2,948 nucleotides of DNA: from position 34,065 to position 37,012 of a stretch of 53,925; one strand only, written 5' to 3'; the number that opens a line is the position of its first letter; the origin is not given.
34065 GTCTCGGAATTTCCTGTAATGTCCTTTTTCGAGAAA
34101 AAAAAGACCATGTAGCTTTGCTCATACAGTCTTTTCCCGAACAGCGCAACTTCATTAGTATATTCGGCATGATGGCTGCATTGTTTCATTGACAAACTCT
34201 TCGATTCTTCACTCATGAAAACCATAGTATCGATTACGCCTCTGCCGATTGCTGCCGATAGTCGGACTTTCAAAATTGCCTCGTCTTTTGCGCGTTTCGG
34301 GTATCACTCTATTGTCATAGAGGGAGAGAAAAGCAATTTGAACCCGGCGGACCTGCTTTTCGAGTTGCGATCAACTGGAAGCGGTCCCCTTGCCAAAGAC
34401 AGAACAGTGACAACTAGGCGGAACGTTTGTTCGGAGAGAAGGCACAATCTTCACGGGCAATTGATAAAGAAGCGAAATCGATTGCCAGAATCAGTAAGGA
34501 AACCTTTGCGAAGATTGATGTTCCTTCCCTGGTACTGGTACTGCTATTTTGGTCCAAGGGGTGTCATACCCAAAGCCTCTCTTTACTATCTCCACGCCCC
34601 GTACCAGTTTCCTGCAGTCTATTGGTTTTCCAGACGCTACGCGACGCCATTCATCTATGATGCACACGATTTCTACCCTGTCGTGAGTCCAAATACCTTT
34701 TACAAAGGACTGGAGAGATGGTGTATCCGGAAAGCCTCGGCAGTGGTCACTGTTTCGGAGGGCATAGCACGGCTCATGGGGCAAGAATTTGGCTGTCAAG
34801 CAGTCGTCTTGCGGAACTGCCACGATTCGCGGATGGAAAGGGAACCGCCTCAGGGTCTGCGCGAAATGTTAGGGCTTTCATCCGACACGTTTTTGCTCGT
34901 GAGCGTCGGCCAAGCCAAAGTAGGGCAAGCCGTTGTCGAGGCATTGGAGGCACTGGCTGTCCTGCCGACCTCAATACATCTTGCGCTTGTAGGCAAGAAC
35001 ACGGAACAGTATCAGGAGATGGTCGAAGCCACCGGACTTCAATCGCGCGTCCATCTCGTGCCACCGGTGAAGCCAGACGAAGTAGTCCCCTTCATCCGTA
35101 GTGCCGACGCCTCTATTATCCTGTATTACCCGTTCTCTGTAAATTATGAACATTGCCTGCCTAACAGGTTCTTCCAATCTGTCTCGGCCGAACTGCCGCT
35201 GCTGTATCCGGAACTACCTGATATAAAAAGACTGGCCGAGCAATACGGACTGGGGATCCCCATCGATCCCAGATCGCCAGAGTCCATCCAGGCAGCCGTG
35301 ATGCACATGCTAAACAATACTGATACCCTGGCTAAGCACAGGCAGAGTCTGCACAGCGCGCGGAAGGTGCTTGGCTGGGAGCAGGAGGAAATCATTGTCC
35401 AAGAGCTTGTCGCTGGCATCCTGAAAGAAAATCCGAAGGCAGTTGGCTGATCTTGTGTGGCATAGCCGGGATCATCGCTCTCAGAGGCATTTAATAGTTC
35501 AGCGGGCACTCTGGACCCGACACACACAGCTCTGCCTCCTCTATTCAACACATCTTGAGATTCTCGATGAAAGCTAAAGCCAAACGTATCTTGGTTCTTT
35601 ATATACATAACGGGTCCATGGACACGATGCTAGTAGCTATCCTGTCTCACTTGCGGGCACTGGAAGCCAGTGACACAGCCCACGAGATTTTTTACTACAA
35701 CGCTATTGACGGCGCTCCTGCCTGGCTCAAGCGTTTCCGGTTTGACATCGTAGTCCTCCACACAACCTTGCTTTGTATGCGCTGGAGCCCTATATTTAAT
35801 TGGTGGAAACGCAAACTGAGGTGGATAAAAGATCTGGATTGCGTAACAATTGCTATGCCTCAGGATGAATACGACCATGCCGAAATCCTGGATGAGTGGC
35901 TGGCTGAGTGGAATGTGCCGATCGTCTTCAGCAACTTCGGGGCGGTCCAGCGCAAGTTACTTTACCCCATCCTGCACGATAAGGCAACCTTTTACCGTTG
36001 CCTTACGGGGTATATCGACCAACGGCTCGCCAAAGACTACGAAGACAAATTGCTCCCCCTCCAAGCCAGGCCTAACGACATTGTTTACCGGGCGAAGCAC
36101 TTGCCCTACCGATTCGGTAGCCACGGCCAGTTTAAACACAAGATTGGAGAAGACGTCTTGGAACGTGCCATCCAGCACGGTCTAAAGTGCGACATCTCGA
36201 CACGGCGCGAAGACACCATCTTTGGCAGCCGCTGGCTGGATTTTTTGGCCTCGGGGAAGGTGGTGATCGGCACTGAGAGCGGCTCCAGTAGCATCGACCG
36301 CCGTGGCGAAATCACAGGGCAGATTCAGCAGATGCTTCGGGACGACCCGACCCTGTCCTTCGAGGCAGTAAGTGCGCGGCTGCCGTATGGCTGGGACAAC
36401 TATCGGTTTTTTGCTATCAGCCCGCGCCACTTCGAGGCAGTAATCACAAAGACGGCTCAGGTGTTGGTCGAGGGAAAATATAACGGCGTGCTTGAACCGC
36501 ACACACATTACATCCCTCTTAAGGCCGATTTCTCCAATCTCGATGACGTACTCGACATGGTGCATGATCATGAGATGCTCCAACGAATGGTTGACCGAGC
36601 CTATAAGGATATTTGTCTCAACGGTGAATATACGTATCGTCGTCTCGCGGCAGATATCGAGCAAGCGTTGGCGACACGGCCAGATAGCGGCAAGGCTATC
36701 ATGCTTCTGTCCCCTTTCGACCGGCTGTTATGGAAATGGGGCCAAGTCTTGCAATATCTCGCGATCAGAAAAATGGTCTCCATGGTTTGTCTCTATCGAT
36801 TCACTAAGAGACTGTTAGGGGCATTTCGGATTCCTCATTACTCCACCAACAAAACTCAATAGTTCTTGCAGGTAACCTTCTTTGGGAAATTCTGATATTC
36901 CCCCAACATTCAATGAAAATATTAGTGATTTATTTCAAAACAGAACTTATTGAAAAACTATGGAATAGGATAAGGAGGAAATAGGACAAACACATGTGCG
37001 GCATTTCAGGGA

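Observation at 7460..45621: Five intact AsnB-family amidotransferases in one glycan locus, falling into two sequence classes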

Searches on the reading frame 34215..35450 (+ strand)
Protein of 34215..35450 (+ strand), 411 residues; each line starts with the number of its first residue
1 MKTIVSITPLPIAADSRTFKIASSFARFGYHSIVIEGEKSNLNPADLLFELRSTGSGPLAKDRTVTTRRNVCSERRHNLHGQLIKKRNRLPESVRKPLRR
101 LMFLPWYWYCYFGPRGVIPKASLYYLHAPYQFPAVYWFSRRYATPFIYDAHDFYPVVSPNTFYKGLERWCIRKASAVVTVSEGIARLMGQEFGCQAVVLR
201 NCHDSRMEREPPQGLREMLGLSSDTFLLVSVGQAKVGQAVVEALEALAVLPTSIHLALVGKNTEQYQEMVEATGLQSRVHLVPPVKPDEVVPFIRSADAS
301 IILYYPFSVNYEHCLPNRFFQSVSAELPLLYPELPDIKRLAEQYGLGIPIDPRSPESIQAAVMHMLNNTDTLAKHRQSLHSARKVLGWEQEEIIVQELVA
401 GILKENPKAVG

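Call 8: search_protein_families(library=pfam, proteins=[window:34215-35450:+], max_evalue=0.01)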
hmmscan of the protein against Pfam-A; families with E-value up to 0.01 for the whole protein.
window:34215-35450:+ (411 aa): 5 families
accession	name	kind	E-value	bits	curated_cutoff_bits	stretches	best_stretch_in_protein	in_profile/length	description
PF13579.12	Glyco_trans_4_4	-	9.9e-08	32.9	29.7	1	97-196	53-149/158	Glycosyl transferase 4-like domain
PF00534.26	Glycos_transf_1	-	1.1e-07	32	26.4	1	219-374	9-164/172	Glycosyl transferases group 1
PF13692.12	Glyco_trans_1_4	-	6.4e-07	30.1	27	1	228-368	4-142/142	Glycosyl transferases group 1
PF13439.12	Glyco_transf_4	-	8.2e-07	29.6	28.5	1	88-201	38-164/170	Glycosyltransferase Family 4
PF13524.12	Glyco_trans_1_2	-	0.0011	19.3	25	1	243-344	5-92/144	Glycosyl transferase-like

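Call 18: search_protein_families(library=ncbifam, proteins=[window:34215-35450:+], max_evalue=0.00001)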
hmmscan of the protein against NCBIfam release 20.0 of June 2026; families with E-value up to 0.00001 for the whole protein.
window:34215-35450:+ (411 aa): 1 family
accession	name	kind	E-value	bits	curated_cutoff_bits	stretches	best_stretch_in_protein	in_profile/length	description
NF047684.1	TeichurnBiosyTuaC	equivalog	3.1e-10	39.5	550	1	154-381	147-367/391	teichuronic acid biosynthesis protein TuaC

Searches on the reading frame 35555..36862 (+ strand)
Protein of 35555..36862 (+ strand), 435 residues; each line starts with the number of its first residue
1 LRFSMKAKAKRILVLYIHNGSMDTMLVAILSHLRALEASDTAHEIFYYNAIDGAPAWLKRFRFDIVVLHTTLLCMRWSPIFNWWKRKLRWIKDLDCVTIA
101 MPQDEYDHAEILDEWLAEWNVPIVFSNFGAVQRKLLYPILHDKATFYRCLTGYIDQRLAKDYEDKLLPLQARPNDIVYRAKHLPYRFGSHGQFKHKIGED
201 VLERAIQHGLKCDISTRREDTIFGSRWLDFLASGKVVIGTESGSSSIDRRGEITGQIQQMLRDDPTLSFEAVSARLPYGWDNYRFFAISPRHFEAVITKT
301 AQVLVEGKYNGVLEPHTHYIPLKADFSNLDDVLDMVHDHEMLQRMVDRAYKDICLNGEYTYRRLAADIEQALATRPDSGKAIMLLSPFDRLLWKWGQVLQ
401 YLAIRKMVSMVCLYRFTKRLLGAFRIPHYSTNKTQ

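Call 8: search_protein_families(library=pfam, proteins=[window:35555-36862:+], max_evalue=0.01)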
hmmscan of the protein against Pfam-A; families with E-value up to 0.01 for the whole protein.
window:35555-36862:+ (435 aa): 0 families

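Call 18: search_protein_families(library=ncbifam, proteins=[window:35555-36862:+], max_evalue=0.00001)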
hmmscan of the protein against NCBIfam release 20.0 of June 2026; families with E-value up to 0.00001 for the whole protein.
window:35555-36862:+ (435 aa): 0 families

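Call 71: search_solved_structures(query=A5, max_evalue=1)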
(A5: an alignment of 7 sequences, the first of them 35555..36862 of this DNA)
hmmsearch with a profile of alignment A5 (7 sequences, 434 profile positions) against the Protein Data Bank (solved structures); distinct sequences matched with E-value up to 1: 2.
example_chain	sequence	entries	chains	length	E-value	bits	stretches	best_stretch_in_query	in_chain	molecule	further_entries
5l0r_A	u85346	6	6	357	0.00059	22.1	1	309-347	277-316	Protein O-glucosyltransferase 1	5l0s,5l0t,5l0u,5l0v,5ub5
6htn_A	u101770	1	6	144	0.37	12.9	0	220-262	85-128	Fucose-binding lectin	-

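Call 83: predict_structure(protein=window:35555-36862:+)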
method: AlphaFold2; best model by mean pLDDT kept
length: 435 residues; sequences in the alignment: 1
mean_pLDDT: 39.1   pTM: 0.24
mean pLDDT of the five models: 39.1, 37.1, 31.4, 30.5, 30.4
residues with pLDDT >= 90: 0; 70-90: 0; 50-70: 70; < 50: 365
segments of 3 or more residues with pLDDT < 50: 1-14, 16-62, 70-82, 92-114, 120-356, 401-411, 423-435
pLDDT, mean of each block of 10 residues (from residue 1): 29 45 38 31 32 44 49 43 53 47 44 50 39 32 33 32 33 26 25 29 33 25 31 35 36 43 42 32 38 39 32 30 30 37 41 47 57 55 51 52 47 53 44 36
secondary structure, 60 per line:
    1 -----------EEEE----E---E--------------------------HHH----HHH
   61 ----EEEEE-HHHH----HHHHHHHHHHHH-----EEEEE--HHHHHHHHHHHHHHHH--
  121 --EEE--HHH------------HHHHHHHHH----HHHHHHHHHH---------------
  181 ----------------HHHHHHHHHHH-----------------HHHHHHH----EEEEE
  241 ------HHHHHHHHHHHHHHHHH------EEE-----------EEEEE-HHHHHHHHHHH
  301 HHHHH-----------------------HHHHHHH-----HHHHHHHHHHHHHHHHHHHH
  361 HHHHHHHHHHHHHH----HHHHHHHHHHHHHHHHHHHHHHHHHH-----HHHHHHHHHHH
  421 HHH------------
elements in order: E12-15 E65-69 H71-74 H79-90 E96-100 H103-118 E123-125 H143-151 H156-165 H197-207 H225-231 E236-240 H247-263 E270-272 E284-288 H290-305 H329-335 H341-374 H379-404 H410-423
